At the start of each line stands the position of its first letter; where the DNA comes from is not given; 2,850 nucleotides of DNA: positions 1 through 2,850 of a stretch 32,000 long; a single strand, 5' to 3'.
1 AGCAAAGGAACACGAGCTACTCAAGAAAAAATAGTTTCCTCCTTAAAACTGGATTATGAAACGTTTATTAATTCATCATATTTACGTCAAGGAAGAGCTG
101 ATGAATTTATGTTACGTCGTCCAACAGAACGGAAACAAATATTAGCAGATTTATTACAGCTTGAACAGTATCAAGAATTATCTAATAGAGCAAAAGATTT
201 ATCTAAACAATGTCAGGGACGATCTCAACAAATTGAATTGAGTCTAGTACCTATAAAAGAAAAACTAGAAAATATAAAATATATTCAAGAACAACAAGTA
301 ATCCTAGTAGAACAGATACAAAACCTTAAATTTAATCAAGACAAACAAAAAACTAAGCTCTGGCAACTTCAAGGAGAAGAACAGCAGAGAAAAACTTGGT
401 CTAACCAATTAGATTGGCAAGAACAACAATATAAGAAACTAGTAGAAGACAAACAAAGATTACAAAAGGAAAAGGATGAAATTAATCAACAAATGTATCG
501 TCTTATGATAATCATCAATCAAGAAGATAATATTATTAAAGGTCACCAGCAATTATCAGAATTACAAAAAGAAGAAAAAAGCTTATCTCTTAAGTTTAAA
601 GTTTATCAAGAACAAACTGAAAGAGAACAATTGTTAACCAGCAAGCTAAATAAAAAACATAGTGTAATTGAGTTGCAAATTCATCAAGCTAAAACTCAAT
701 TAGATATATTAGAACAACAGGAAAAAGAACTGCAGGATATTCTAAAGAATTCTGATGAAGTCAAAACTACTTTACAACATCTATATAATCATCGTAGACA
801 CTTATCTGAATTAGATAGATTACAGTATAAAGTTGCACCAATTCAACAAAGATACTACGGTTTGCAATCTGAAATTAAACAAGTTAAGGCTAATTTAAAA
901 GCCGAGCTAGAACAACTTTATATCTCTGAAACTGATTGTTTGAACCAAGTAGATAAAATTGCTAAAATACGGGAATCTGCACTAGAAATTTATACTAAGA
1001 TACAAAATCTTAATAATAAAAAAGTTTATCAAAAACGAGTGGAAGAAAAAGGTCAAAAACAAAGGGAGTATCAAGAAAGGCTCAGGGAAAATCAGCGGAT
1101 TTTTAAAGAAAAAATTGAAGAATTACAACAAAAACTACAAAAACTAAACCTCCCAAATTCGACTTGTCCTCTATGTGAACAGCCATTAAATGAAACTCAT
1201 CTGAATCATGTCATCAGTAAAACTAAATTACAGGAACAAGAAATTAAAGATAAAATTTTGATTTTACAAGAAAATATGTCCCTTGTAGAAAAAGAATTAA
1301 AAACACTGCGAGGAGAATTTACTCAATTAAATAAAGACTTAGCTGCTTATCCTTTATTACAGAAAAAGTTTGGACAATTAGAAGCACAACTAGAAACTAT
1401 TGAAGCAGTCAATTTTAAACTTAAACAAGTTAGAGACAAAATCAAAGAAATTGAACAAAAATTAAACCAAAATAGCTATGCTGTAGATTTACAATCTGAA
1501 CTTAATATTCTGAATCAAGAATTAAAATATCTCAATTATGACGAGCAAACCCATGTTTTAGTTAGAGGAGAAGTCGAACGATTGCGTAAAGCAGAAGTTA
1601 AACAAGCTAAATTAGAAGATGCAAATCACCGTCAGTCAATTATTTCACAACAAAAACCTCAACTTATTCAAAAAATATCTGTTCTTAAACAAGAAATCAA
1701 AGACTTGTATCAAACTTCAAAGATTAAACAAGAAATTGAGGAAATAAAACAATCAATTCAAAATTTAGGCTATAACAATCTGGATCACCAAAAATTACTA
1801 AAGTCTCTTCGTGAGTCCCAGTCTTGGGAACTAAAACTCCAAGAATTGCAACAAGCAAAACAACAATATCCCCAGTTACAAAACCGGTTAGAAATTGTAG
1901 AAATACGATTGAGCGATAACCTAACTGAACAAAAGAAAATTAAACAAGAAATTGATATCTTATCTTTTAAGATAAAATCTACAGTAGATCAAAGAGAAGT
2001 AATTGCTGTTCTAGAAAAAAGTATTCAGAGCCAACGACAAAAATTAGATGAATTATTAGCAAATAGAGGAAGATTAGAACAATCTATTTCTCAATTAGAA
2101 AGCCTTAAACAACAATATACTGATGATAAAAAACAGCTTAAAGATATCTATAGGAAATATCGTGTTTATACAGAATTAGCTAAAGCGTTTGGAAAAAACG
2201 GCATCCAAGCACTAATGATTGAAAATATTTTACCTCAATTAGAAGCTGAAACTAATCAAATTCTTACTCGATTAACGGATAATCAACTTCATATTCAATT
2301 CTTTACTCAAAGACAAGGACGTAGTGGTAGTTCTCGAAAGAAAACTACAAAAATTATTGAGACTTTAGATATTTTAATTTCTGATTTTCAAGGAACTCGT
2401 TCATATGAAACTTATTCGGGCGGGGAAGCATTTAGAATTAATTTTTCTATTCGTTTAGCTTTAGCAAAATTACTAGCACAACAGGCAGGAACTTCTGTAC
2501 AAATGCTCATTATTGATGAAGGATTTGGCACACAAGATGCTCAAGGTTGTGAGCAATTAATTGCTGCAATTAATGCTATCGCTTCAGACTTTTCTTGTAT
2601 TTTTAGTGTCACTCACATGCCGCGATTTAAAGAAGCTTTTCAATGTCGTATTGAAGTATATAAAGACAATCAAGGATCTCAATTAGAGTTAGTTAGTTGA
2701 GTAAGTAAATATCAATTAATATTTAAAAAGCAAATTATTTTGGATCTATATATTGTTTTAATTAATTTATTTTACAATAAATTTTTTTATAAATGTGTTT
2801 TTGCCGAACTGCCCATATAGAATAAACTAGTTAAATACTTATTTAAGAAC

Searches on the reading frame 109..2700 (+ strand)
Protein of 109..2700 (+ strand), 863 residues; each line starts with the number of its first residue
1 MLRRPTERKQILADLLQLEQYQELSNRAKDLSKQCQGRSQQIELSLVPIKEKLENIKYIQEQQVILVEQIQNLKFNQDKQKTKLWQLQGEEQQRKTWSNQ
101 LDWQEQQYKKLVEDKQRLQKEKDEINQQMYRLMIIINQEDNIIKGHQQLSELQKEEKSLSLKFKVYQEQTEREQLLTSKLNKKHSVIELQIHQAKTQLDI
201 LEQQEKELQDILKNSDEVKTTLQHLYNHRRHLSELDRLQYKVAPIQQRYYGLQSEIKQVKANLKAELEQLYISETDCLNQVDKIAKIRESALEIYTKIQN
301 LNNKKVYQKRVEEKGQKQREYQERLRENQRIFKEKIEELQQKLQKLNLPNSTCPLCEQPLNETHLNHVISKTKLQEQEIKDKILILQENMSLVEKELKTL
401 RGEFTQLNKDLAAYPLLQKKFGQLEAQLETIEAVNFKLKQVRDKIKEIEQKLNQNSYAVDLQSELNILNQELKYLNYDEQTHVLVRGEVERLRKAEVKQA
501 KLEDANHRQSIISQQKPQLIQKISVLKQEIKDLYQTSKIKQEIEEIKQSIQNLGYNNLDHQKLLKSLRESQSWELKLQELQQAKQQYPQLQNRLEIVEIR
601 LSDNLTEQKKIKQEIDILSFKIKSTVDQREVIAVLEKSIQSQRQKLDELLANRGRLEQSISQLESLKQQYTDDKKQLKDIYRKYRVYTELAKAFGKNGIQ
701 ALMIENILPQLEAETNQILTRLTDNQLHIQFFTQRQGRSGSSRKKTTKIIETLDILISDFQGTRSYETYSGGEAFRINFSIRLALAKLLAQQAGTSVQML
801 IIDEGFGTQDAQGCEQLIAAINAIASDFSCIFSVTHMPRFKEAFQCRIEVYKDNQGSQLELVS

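Call 8: search_protein_families(library=ncbifam, proteins=[window:109-2700:+], max_evalue=0.00001)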
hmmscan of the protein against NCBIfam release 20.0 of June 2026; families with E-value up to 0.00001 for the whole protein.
window:109-2700:+ (863 aa): 6 families
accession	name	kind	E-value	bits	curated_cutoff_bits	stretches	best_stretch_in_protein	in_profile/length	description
TIGR00618.1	sbcc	subfamily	1.9e-102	343.9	478.5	1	1-859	159-1042/1043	exonuclease subunit SbcC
NF041034.1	Rad50_Sulf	equivalog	8.1e-16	57.1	1000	1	147-860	243-867/872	DNA double-strand break repair ATPase Rad50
NF007600.2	PRK10246.1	equivalog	4.3e-09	34.9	750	1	742-854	924-1033/1047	exonuclease subunit SbcC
NF003034.1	PRK03918.1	equivalog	1.1e-08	33.6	700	0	255-493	342-569/878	DNA double-strand break repair ATPase Rad50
NF002572.0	PRK02224.1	equivalog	1.2e-07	30.5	1087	0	4-664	147-728/888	DNA double-strand break repair ATPase Rad50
NF045487.1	ASRP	equivalog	4.9e-06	25.4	300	0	148-560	126-498/593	archaea-specific SMC-related protein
